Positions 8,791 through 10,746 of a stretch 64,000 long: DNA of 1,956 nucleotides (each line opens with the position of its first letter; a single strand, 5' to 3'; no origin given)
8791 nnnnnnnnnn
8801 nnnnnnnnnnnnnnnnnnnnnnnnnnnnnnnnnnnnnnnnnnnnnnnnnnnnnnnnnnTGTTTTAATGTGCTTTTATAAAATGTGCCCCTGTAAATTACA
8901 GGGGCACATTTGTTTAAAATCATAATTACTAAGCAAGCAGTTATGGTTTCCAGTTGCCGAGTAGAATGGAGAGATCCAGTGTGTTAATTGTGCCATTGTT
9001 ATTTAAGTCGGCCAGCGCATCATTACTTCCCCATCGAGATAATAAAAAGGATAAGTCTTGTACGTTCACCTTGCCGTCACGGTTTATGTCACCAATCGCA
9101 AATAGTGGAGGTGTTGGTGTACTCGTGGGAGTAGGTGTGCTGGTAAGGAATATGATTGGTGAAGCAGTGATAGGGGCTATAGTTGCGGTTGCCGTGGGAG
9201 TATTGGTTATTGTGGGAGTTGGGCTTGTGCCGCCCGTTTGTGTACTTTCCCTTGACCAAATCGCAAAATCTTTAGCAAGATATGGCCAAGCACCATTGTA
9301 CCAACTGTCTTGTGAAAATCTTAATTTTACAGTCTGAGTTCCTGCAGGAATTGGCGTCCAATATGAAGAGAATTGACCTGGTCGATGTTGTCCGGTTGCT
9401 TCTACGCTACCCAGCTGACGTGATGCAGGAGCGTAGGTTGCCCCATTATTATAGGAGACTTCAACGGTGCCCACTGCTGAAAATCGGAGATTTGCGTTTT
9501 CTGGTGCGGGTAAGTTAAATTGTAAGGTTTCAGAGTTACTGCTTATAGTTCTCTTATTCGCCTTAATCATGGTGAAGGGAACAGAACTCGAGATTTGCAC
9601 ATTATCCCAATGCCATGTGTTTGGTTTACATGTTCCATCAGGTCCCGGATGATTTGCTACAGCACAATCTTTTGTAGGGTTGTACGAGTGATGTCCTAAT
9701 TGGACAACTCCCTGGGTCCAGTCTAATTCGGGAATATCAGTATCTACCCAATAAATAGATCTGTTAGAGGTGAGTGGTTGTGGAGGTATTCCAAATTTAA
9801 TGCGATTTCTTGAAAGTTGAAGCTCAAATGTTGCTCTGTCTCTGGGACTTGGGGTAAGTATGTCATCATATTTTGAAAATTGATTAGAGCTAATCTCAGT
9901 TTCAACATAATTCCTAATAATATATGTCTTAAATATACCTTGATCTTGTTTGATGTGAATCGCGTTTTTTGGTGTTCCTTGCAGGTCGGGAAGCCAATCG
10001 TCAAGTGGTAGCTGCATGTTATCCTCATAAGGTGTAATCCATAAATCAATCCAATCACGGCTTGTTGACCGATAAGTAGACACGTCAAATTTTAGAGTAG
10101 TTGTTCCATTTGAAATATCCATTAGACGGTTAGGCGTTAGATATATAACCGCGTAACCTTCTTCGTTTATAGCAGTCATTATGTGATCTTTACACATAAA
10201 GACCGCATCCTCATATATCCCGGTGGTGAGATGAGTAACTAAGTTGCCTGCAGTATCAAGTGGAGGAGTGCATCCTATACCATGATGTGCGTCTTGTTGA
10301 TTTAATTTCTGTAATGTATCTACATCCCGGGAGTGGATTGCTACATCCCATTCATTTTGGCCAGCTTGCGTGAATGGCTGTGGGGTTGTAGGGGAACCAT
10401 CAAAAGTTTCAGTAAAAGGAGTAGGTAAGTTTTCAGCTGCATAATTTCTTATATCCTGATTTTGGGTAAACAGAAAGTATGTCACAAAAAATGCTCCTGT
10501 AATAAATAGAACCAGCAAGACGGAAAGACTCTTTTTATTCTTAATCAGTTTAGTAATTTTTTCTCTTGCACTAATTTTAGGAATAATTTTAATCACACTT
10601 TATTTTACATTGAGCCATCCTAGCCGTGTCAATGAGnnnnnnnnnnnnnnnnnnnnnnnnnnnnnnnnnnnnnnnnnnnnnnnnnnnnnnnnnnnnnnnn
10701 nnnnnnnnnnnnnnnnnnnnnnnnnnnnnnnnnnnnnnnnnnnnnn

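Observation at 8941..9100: Canonical type-I dockerin module at the C-terminus of a large secreted protein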

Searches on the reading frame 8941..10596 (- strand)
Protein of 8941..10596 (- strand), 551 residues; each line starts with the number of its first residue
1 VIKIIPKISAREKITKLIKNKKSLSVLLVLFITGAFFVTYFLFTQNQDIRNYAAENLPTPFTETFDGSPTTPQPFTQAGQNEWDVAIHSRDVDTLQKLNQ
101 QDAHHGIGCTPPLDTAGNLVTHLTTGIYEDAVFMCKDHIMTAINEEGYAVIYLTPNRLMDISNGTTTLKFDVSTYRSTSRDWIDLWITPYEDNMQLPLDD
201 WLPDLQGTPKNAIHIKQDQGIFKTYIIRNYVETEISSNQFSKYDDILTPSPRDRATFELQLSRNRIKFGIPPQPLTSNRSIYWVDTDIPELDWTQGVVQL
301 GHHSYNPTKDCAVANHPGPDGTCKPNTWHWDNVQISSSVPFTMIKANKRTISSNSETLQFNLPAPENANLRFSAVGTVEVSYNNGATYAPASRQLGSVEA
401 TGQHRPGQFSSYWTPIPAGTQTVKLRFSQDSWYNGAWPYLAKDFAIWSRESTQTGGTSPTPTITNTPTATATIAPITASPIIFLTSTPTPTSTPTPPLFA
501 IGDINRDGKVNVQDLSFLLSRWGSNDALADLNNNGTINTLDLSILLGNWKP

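Call 3: search_protein_families(library=pfam, proteins=[window:8941-10596:-], max_evalue=1)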
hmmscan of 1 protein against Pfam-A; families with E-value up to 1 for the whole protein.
window:8941-10596:- (551 aa): 6 families
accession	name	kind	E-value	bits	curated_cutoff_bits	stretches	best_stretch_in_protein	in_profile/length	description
PF00404.24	Dockerin_1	-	8.3e-07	29.6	22.9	1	502-545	2-52/57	Dockerin type I domain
PF00036.39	EF-hand_1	-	0.0012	18.7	25.4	1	499-519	6-26/29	EF hand domain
PF13405.12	EF-hand_6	-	0.0095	16.1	25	0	498-522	5-29/30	EF-hand domain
PF13202.12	EF-hand_5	-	0.01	15.8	25.9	0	499-516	5-22/25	EF hand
PF16640.11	Big_3_5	-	0.042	14.9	35.5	1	354-435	12-77/88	Bacterial Ig-like domain (group 3)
PF01040.23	UbiA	-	0.13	11.9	34.2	1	23-59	140-176/250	UbiA prenyltransferase family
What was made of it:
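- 9253..9573 (-): Second beta-sandwich, residues 342-448 (Ig-like or CBM-like). Only a weak Big_3_5 match, E 0.04 (call 3).
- On Glycoside hydrolase family 16: There is no Pfam GH16 hit (call 3).
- Checked: Pfam Dockerin_1 scores E 8.3e-7 and 29.6 bits, above the gathering cut-off of 22.9 (call 3).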

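Call 8: find_homologous_proteins(query=window:8941-10596:-)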
Query window:8941-10596:- (551 aa): 996 proteins with E <= 0.001 among 8000 candidates; the best 120 are listed.
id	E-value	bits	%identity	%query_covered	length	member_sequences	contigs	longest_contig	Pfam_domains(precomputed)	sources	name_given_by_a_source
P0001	1.7e-277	939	71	100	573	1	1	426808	-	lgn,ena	-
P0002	3.0e-268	909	71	100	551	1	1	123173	PF00404.25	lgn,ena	-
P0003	1.2e-255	867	72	81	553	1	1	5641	PF00404.25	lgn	-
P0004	4.7e-178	611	56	81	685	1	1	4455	-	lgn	-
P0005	3.0e-147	509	47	81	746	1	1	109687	-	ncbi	-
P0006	1.4e-144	501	49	74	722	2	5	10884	PF00404.25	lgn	-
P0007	2.5e-142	493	48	87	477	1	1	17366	-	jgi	jgi:hypothetical protein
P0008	4.5e-138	479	47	77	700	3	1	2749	PF00404.25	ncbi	-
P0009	4.8e-137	476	43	99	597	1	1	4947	PF00404.25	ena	-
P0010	3.7e-133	463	46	80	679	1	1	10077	-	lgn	-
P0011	4.1e-133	463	42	71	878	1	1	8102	-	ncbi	-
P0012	2.8e-132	460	50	72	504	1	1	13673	-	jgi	jgi:hypothetical protein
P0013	4.4e-132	459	43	80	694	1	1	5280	-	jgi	jgi:hypothetical protein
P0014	1.2e-131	458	46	83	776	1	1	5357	PF16841.12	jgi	jgi:hypothetical protein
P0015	7.8e-130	452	46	79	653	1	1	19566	PF16841.12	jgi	jgi:hypothetical protein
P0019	2.8e-127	444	47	88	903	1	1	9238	PF16841.12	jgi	jgi:hypothetical protein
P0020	2.4e-125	437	48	70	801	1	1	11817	PF16841.12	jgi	jgi:hypothetical protein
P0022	1.1e-124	435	41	81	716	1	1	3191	PF00404.25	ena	-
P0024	6.5e-123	429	40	100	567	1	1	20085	PF00404.25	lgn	-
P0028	3.8e-121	423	42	92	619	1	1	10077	PF00404.25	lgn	-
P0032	6.3e-117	409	50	70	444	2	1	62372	-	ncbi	-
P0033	4.9e-116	406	48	71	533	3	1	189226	-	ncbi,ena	-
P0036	3.9e-115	403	43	84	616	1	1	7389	PF00404.25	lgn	-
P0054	8.3e-111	389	46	78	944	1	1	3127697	-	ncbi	-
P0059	2.7e-110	388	45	81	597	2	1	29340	-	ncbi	-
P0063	2.1e-109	385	40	99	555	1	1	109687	PF00404.25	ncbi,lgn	-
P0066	3.5e-109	384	36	84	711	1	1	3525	PF00404.25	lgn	-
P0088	4.1e-107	377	40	84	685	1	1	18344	PF00404.25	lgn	-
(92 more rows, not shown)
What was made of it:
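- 8941..10596 (-): Whole gene: 551-aa exported modular protein (signal/anchor, ConA-like core, Ig-like sandwich, Thr/Pro linker, dockerin). The stop codon TAA is at 8941-8943. About 1000 homologues (call 8).
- Homologues fuse it to GH5, PA14, PF16841 and Laminin_G_3 modules (call 8). About 1000 homologues, with the top hits at 71-75% identity (call 8).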

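Call 10: find_encoding_contigs(protein=window:8941-10596:-, flank=10000, max_places=4)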
Protein window:8941-10596:- (551 aa): no gene with exactly this product is on record in the collection.

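Call 11: search_protein_families(library=pfam, proteins=[window:8941-10446:-], max_evalue=10)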
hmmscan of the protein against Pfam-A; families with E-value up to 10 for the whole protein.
window:8941-10446:- (501 aa): 5 families
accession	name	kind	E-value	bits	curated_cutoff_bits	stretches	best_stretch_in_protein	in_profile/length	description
PF00404.24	Dockerin_1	-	7.3e-07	29.7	22.9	1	452-495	2-52/57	Dockerin type I domain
PF00036.39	EF-hand_1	-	0.00095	19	25.4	2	449-469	6-26/29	EF hand domain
PF13405.12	EF-hand_6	-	0.0077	16.3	25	1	448-472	5-29/30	EF-hand domain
PF13202.12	EF-hand_5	-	0.0084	16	25.9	1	449-466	5-22/25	EF hand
PF16640.11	Big_3_5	-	0.036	15.1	35.5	1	304-385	12-77/88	Bacterial Ig-like domain (group 3)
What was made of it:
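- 8944..9093 (-): Compact dockerin, residues 502-551. Ca loop 1 is D503-D514 (nt 9055-9090), followed by helix 512-520, a 7-residue connector, Ca loop 2 D530-D541 (nt 8974-9009) and helix 539-547. Pfam Dockerin_1 above the gathering cut-off (calls 3, 11).
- On Dockerin (Pfam PF00404 Dockerin_1): 29.6 bits for the whole protein and 35.5 bits for the isolated module, against a cut-off of 22.9 (calls 3, 11).
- Closest known: Clostridial/ruminococcal type I dockerins. Same: A Pfam score above threshold (calls 3, 11).
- Pfam Dockerin_1 scores 29.6 and 35.5 bits against a cut-off of 22.9 (calls 3, 11). In the whole protein all three are below cut-off (calls 3, 11). The EF-hand scores are at or just around their cut-offs, whereas Dockerin_1 scores 35.5 bits against 22.9 on the same module (calls 3, 11).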

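Call 12: find_related_loci(query=window:8941-10596:-, collection=genome_contigs, flank=10000)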
Query window:8941-10596:- (551 aa) in genome_contigs; peptide patterns used: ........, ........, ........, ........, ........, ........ (x = any residue, [..] = any of these).
50 stretches matched a pattern; 10 encode a relative of the query (tblastn E <= 1e-3); 10 distinct loci.
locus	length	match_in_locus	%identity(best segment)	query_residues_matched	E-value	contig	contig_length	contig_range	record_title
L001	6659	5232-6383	30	61-425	3e-36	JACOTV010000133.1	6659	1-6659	MAG: Candidatus Microgenomates bacterium isolate NC_groundwater_53_Pr7_S2p5_46_8 FFV18_S2p5_scaffold_701170, whole genom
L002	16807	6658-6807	56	500-549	3e-12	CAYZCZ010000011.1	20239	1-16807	MAG TPA_asm: uncultured Candidatus Saccharibacteria bacterium isolate SRP286056_co1_207 genome assembly, contig: NODE_31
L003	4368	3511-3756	40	464-549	4e-9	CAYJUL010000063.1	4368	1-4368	MAG TPA_asm: uncultured Candidatus Saccharibacteria bacterium isolate ERP125453_co1_295 genome assembly, contig: NODE_27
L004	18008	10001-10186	37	489-549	8e-6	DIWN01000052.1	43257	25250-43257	MAG TPA_asm: Anaerolineaceae bacterium UBA6105 UBA6105_contig_4728, whole genome shotgun sequence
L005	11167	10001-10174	45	490-542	2e-5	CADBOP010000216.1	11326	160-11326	MAG: uncultured Ruminococcus sp. isolate RUG14155 genome assembly, contig: RUG14155_asm_216, whole genome shotgun sequen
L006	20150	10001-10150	40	502-546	2e-5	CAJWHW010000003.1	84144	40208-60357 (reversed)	MAG TPA_asm: uncultured Candidatus Marinimicrobia bacterium isolate ERR599097_bin.57_MetaBAT_v2.12.1_MAG genome assembly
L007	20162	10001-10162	35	499-545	2e-5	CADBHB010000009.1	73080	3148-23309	MAG: uncultured Ruminococcus sp. isolate RUG13966 genome assembly, contig: RUG13966_asm_9, whole genome shotgun sequence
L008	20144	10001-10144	40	502-543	1e-4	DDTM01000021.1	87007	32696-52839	MAG TPA_asm: Bacteroidetes bacterium UBA2364 UBA2364_contig_1323, whole genome shotgun sequence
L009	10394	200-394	37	488-545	1e-4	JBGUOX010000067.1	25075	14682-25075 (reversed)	MAG: Ruminococcus sp. isolate ruminal_MAG_177 ruminal_MAG_177_contig_0067, whole genome shotgun sequence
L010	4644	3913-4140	29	472-545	2e-4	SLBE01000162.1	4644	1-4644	MAG: Syntrophomonadaceae bacterium isolate CSSed162cmB_433 CSSed16-2cmB-99932, whole genome shotgun sequence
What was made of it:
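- Tried and rejected: The single genome_contigs scan returned only distant relatives: a Microgenomates MAG at 30% identity, and dockerin-only hits in Saccharibacteria, Ruminococcus and others (call 12).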

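Call 13: find_encoding_contigs(protein=P0002, flank=10000, max_places=2)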
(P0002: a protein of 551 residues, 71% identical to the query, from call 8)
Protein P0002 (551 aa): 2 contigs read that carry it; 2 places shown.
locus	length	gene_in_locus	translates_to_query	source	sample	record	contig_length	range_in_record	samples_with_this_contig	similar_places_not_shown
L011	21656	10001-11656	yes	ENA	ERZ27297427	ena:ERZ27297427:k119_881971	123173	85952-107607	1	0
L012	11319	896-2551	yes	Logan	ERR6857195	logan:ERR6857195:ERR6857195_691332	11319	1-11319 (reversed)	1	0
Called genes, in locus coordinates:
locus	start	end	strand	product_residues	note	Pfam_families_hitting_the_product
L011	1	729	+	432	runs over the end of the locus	PF01595:CNNM, PF00571:CBS, PF03471:CorC_HlyC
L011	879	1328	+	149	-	-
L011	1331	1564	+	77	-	-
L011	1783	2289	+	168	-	PF04170:NlpE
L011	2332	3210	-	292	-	-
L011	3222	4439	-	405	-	PF01555:N6_N4_Mtase (weak), PF01170:UPF0020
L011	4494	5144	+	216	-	PF01351:RNase_HII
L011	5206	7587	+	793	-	PF06964:Alpha-L-AF_C (faint), PF00404:Dockerin_1 (weak)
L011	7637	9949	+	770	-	-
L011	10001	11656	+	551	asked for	PF00404:Dockerin_1 (weak)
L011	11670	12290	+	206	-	-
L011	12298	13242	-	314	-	-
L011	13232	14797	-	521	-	PF00404:Dockerin_1 (weak)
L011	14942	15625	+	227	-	PF01569:PAP2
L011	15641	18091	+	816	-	-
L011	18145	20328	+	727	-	-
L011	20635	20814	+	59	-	PF00471:Ribosomal_L33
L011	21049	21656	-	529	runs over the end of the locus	-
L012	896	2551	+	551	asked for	PF00404:Dockerin_1 (weak)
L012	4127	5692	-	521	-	PF00404:Dockerin_1 (weak)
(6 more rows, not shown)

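Call 14: list_cluster_members(proteins=[P0005, P0063, P0008, P0011, P0032, P0033, P0054, P0059])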
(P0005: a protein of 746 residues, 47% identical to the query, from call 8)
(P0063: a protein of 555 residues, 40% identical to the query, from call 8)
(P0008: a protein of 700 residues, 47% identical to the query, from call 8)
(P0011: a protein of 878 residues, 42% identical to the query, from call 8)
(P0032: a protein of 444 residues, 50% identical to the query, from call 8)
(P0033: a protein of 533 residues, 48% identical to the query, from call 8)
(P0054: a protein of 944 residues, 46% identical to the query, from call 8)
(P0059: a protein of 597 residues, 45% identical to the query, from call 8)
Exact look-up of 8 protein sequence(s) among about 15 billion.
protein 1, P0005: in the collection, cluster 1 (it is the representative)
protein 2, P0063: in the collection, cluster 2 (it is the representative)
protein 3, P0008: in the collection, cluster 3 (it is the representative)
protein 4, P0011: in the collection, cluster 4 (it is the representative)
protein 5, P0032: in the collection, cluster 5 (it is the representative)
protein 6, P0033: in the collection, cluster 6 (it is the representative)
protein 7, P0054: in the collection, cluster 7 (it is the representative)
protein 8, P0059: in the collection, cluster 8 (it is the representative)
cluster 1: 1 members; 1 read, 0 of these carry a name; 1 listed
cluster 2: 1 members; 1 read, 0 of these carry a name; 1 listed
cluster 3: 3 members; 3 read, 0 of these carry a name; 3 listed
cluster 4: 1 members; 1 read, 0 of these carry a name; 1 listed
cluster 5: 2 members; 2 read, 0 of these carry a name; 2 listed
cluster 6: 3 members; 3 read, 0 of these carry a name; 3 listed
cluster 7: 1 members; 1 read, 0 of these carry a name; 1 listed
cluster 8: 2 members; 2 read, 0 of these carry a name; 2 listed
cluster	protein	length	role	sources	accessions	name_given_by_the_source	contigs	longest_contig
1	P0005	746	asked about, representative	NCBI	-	-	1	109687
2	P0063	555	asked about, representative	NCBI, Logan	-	-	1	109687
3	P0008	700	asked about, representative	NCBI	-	-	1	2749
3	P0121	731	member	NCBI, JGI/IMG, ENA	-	-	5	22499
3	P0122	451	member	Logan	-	-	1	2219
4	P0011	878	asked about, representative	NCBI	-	-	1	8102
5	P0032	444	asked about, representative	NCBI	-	-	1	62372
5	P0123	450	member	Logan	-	-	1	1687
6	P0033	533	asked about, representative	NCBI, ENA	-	-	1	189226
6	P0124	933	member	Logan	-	-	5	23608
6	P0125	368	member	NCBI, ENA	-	-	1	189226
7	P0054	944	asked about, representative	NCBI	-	-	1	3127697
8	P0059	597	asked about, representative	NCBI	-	-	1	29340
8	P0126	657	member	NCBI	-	-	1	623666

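Call 16: search_protein_families(library=pfam, proteins=[P0022, P0088, P0006, P0008, P0066], max_evalue=1)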
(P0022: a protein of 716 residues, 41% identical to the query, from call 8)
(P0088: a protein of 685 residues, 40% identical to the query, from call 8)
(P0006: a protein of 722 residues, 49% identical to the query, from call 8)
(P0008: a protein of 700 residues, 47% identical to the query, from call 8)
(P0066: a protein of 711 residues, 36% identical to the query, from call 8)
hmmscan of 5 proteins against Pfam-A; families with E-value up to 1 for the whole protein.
P0022 (716 aa): 5 families
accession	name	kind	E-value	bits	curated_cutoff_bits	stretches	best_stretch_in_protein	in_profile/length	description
PF00404.24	Dockerin_1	-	4.4e-06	27.2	22.9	1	666-709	2-52/57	Dockerin type I domain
PF00036.39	EF-hand_1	-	0.017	15.1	25.4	0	667-684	10-27/29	EF hand domain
PF13517.12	FG-GAP_3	-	0.063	14.3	26.9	1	624-676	16-59/61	FG-GAP-like repeat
PF13405.12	EF-hand_6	-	0.23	11.8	25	0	667-684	10-27/30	EF-hand domain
PF13202.12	EF-hand_5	-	0.39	10.7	25.9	0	667-679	9-21/25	EF hand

P0088 (685 aa): 3 families
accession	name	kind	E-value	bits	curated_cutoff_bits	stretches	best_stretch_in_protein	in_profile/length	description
PF00404.24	Dockerin_1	-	2.6e-06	28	22.9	1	636-679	2-52/57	Dockerin type I domain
PF00036.39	EF-hand_1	-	0.035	14.1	25.4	0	663-680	9-26/29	EF hand domain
PF13202.12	EF-hand_5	-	0.12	12.3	25.9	0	663-677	8-22/25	EF hand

P0006 (722 aa): 7 families
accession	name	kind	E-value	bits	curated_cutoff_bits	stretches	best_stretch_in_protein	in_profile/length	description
PF00404.24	Dockerin_1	-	4.3e-07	30.5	22.9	2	701-721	2-22/57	Dockerin type I domain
PF00036.39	EF-hand_1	-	0.015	15.2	25.4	1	675-691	10-26/29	EF hand domain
PF13202.12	EF-hand_5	-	0.064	13.2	25.9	1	675-688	9-22/25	EF hand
PF03671.20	Ufm1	-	0.096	13.1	27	0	589-636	18-65/75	Ubiquitin fold modifier 1 protein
PF01839.29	FG-GAP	-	0.18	12.2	22.1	0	674-684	8-18/37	FG-GAP repeat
PF13405.12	EF-hand_6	-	0.28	11.5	25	0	675-692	10-27/30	EF-hand domain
PF13517.12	FG-GAP_3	-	0.72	10.9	26.9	1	634-684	9-59/61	FG-GAP-like repeat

P0008 (700 aa): 5 families
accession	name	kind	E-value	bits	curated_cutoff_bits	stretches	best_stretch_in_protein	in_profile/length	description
PF00404.24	Dockerin_1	-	3e-06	27.8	22.9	1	650-694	2-52/57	Dockerin type I domain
PF00036.39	EF-hand_1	-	0.0079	16.1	25.4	0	678-695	9-26/29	EF hand domain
PF13313.11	DUF4082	-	0.011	16.1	28.4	1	475-545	23-89/143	Domain of unknown function (DUF4082)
PF13405.12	EF-hand_6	-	0.039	14.1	25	0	679-699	10-30/30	EF-hand domain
PF13499.12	EF-hand_7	-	0.084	13.7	30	0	678-696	11-29/67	EF-hand domain pair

P0066 (711 aa): 4 families
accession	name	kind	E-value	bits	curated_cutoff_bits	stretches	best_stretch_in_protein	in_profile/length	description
PF00404.24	Dockerin_1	-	7.9e-06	26.4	22.9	1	661-704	2-52/57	Dockerin type I domain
PF13405.12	EF-hand_6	-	0.015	15.4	25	0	658-682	6-30/30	EF-hand domain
PF00036.39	EF-hand_1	-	0.015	15.2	25.4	0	658-679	6-27/29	EF hand domain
PF13202.12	EF-hand_5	-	0.055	13.4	25.9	0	658-674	5-21/25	EF hand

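Call 38: predict_structure(alignment_id=A2)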
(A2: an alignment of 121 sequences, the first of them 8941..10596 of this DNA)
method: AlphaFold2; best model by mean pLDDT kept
length: 551 residues; sequences in the alignment: 121
mean_pLDDT: 88.5   pTM: 0.76
mean pLDDT of the five models: 88.5, 88.5, 87.9, 87.9, 87.6
residues with pLDDT >= 90: 426; 70-90: 48; 50-70: 34; < 50: 43
segments of 3 or more residues with pLDDT < 50: 456-496
pLDDT, mean of each block of 10 residues (from residue 1): 58 64 80 94 77 76 95 86 95 93 96 96 94 96 96 98 98 95 98 97 94 96 98 96 94 97 98 97 98 98 95 86 95 97 95 94 96 97 98 96 94 98 97 92 96 52 39 38 37 54 94 96 95 96 95 68
secondary structure, 60 per line:
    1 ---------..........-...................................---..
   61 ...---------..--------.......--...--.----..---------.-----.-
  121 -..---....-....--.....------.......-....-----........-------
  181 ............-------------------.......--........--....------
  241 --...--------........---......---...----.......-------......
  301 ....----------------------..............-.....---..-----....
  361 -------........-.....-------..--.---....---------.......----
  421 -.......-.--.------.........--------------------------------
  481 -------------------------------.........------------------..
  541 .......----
elements in order: H10-19 H21-55 E59-63 E83-89 E132-135 E138-142 E149-155 E157-160 E166-173 E181-189 E212-218 E221-228 E231-234 E254-261 E265-270 E281-287 E295-304 E327-340 E342-346 E357-360 E368-375 E377-381 H397-400 E410-416 E422-428 E440-448 H512-520 H539-547
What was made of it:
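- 8941..10596 (-): AlphaFold mean pLDDT 88.5 (call 38).
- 10432..10596 (-): N-terminal region, residues 1-55: a basic stretch followed by a hydrophobic helix (about residues 24-43, nt 10468-10527). It is either a Sec signal peptide or a signal anchor. Modelled as a long helix over 21-55 (call 38).
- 9577..10428 (-): Core domain, residues 57-340: a ConA-like beta jelly roll from an unnamed conserved family, probably glycan-binding or glycan-cleaving. pLDDT above 94 (call 38).
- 9253..9573 (-): Strand pattern and pLDDT above 92 (call 38).
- On Dockerin (Pfam PF00404 Dockerin_1): Helices are 512-520 and 539-547 at pLDDT 94-96 (call 38).
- Closest known: Clostridial/ruminococcal type I dockerins. 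Different: The connector is 7 residues and no middle helix is predicted (calls 3, 38).
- Checked: The AlphaFold model has pLDDT 94-96 over residues 500-550, with helices at 512-520 and 539-547 that start inside the loops (call 38).
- pLDDT is 94-96 with two helices (call 38). A high-confidence model (call 38).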
